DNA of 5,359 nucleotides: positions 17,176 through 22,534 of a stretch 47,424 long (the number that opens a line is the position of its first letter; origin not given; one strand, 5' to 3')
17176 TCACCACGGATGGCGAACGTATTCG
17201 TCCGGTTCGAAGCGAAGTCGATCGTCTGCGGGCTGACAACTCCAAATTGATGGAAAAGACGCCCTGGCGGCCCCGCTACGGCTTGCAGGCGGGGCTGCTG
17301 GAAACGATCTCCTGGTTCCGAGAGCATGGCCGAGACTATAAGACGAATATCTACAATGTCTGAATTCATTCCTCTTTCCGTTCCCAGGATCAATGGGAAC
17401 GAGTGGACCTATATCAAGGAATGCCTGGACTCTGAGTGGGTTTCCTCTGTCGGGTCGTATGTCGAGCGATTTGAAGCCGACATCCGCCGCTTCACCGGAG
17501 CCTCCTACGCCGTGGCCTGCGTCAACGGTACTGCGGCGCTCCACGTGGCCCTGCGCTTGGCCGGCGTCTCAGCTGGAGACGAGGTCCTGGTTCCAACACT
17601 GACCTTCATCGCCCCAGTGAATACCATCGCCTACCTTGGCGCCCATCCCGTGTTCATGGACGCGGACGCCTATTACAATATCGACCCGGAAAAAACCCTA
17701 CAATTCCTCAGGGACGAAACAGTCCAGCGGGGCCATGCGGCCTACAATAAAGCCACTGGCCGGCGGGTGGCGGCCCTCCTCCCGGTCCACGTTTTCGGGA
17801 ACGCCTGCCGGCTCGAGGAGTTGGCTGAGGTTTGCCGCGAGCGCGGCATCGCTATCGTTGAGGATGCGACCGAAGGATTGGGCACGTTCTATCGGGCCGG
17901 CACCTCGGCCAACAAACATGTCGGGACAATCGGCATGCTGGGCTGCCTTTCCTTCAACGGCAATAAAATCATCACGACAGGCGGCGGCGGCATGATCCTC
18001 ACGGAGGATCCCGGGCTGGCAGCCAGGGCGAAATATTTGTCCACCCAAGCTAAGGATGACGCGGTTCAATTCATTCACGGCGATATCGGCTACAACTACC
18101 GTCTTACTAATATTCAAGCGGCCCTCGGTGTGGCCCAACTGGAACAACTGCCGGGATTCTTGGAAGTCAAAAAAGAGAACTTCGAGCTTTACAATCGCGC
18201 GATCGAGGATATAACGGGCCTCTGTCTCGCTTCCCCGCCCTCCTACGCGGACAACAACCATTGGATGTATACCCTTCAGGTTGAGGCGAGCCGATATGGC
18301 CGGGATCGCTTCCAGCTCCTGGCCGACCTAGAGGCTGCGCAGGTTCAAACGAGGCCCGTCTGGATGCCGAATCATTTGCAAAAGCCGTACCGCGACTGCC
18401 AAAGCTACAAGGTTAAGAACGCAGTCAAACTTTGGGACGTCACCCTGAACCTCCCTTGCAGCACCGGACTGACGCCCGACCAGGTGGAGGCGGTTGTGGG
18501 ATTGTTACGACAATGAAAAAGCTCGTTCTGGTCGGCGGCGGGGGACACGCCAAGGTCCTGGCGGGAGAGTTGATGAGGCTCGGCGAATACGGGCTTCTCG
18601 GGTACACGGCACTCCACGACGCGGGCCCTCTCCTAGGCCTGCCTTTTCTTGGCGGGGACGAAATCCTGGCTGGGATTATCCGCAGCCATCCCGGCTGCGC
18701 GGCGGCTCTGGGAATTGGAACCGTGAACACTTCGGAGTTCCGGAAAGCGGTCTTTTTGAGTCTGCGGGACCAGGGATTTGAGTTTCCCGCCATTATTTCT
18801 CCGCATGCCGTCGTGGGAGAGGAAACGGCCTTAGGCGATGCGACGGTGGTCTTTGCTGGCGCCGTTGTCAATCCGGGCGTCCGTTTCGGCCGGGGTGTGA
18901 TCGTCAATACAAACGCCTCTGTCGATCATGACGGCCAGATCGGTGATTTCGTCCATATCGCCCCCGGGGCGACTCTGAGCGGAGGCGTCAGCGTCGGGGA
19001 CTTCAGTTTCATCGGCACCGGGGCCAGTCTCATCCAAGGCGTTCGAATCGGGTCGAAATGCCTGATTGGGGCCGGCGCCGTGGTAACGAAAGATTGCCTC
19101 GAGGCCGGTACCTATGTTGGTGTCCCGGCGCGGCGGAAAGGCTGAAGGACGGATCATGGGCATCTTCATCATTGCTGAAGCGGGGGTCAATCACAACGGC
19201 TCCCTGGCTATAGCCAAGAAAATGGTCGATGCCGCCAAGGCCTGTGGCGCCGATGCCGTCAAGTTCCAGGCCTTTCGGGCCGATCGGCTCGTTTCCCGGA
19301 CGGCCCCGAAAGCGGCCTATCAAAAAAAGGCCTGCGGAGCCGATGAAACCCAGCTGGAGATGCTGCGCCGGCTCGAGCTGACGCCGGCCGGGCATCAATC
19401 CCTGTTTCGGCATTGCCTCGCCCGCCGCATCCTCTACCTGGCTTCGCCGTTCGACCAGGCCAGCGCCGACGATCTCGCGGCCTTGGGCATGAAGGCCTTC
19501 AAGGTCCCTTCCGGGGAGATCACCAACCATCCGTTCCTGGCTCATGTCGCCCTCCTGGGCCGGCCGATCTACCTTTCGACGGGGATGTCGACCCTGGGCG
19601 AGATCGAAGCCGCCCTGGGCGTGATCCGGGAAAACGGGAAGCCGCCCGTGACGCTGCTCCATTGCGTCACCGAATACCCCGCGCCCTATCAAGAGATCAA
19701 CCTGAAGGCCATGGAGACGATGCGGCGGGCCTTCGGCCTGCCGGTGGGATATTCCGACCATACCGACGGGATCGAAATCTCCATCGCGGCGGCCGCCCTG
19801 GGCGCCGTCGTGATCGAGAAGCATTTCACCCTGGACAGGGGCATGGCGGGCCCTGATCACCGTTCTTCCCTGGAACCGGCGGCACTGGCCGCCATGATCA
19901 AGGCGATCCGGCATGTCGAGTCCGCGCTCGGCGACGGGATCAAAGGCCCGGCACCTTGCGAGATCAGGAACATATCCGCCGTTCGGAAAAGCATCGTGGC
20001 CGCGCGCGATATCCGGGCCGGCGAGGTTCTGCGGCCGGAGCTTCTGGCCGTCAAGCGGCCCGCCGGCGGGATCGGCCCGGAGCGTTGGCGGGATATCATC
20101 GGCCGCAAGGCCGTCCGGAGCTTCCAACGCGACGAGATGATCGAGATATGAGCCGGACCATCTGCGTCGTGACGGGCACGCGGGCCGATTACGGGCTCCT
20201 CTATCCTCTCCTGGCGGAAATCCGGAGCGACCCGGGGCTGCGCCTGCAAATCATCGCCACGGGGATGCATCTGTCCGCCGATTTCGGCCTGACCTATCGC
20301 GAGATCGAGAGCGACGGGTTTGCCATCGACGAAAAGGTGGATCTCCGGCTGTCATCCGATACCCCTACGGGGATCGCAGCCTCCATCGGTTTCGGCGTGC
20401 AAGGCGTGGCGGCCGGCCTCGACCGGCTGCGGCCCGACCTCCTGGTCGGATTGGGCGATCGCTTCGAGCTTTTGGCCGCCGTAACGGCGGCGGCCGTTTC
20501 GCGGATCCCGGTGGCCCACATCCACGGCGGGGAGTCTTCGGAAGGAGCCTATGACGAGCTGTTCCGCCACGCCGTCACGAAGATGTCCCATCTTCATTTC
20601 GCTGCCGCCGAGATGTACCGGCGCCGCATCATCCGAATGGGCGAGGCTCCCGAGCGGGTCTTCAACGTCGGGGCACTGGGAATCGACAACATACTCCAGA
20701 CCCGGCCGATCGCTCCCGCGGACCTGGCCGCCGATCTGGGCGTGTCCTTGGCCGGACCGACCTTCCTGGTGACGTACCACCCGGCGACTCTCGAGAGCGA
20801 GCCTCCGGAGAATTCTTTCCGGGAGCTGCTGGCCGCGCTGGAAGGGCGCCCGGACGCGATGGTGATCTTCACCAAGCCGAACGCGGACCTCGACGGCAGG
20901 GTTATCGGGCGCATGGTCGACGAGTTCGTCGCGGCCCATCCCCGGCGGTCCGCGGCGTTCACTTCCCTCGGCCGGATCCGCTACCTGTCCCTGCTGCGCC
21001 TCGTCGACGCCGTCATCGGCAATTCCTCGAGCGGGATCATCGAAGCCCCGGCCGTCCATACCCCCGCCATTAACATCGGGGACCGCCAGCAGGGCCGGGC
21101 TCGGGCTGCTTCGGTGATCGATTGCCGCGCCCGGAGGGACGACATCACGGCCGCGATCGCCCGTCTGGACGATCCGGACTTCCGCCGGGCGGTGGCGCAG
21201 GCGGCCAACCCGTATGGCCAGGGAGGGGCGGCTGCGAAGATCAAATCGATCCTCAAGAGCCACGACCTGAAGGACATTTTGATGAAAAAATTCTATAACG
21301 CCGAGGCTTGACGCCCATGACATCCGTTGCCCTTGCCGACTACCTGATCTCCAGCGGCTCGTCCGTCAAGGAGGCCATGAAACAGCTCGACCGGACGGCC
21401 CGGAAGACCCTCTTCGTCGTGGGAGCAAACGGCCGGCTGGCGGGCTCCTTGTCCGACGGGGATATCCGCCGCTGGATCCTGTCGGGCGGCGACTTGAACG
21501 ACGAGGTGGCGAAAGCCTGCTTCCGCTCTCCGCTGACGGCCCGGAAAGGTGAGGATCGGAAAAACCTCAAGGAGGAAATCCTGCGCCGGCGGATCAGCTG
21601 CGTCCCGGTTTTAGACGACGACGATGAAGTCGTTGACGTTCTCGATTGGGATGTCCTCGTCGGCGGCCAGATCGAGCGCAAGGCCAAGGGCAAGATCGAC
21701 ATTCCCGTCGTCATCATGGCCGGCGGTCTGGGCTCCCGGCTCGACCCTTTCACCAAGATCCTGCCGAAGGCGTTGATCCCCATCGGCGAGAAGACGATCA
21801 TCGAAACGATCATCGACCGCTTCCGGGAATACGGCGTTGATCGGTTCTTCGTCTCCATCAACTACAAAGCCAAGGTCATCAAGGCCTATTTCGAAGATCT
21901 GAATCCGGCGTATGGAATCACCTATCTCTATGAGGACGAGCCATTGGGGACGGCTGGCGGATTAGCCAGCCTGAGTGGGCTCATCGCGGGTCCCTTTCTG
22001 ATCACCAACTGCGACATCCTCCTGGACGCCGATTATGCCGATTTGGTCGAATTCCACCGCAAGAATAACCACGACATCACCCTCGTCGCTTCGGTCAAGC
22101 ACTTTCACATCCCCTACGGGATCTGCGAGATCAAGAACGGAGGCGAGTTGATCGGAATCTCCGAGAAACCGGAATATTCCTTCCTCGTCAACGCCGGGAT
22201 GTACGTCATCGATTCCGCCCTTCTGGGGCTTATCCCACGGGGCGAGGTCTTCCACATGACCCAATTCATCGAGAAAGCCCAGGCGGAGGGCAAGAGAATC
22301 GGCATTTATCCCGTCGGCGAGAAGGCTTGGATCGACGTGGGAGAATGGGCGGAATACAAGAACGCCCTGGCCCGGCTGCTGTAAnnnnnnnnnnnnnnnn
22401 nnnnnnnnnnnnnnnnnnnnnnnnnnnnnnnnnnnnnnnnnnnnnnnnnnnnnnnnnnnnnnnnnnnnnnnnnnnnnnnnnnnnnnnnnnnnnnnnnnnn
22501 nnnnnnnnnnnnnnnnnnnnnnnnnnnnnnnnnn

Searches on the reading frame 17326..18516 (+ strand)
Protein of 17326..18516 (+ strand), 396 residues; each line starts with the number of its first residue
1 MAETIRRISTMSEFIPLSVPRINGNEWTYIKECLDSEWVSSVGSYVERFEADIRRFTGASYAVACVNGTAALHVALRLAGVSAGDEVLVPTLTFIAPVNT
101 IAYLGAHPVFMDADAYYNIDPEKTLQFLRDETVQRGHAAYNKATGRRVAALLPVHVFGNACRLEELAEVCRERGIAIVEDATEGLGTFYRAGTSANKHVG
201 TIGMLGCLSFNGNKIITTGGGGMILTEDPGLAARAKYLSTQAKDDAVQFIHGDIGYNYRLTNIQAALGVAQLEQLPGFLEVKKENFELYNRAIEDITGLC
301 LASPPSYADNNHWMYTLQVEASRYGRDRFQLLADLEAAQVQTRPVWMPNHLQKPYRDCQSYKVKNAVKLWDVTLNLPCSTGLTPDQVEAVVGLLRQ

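Call 8: search_protein_families(library=pfam, proteins=[window:17326-18516:+], max_evalue=0.001)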
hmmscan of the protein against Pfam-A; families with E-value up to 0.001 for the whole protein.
window:17326-18516:+ (396 aa): 1 family
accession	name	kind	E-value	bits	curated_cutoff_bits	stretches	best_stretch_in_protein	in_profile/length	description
PF01041.23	DegT_DnrJ_EryC1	-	6e-92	309.1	19.8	1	22-394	3-359/360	DegT/DnrJ/EryC1/StrS aminotransferase family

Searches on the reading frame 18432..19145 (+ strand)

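Call 8: search_protein_families(library=pfam, proteins=[window:18432-19145:+], max_evalue=0.001)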
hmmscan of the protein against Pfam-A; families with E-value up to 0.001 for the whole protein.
window:18432-19145:+ (237 aa): 4 families
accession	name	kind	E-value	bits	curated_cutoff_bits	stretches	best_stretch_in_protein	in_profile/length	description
PF00132.30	Hexapep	-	8e-13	47.9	27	2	185-220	1-36/36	Bacterial transferase hexapeptide (six repeats)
PF14602.12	Hexapep_2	-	1.3e-06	28.5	27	1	186-220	2-34/34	Hexapeptide repeat of succinyl-transferase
PF25084.1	LbH_EIF2B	-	2.1e-05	24.9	54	1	123-219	13-100/105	EIF2B subunit epsilon LbH domain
PF17836.7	PglD_N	-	0.00061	20.7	23.4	0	30-94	1-66/78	PglD N-terminal domain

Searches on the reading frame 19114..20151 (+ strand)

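Call 8: search_protein_families(library=pfam, proteins=[window:19114-20151:+], max_evalue=0.001)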
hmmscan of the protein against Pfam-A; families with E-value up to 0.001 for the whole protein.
window:19114-20151:+ (345 aa): 2 families
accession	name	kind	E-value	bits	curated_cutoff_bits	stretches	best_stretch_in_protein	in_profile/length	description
PF03102.20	NeuB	-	9.5e-95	317.1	22.1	1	37-277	1-241/241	NeuB family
PF08666.17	SAF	-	2.4e-09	38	21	1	292-343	2-57/63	SAF domain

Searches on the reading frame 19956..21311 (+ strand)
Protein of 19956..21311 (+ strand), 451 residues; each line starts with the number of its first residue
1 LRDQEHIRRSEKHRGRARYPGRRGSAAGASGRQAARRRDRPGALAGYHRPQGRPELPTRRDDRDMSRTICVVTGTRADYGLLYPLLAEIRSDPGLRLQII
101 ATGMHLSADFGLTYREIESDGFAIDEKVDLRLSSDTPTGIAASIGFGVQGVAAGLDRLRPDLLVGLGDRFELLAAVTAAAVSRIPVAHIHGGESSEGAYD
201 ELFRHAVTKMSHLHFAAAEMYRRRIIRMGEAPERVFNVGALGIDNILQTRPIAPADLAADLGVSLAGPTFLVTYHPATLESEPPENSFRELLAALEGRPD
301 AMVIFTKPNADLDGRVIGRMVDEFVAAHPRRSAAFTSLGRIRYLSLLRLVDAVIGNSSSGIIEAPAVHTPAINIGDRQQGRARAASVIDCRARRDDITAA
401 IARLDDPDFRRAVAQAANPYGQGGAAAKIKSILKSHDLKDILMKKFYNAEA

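Call 8: search_protein_families(library=pfam, proteins=[window:19956-21311:+], max_evalue=0.001)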
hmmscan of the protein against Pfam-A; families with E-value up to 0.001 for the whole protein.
window:19956-21311:+ (451 aa): 1 family
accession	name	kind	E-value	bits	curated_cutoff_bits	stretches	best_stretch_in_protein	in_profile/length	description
PF02350.25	Epimerase_2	-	3.8e-90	302.7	30.6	1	88-434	2-347/347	UDP-N-acetylglucosamine 2-epimerase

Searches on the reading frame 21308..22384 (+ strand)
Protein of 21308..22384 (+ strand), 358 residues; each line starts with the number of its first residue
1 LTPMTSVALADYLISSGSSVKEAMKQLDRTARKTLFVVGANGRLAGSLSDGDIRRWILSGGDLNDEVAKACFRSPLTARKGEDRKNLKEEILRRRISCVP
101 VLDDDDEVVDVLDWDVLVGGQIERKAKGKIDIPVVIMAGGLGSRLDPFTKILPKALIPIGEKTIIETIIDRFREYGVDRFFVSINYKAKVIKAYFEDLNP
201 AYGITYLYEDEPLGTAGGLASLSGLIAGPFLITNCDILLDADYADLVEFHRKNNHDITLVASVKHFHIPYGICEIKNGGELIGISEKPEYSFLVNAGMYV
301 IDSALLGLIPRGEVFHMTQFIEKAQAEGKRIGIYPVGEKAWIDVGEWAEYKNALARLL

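Call 8: search_protein_families(library=pfam, proteins=[window:21308-22384:+], max_evalue=0.001)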
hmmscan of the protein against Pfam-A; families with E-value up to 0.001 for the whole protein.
window:21308-22384:+ (358 aa): 3 families
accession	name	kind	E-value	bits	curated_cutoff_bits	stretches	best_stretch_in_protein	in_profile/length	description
PF00483.29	NTP_transferase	-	1.4e-29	103.8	21.2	1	135-355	3-240/245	Nucleotidyl transferase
PF12804.13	NTP_transf_3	-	1.2e-13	52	27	1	134-267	1-128/160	MobA-like NTP transferase domain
PF00571.33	CBS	-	1.3e-12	48.3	24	1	14-58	12-56/57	CBS domain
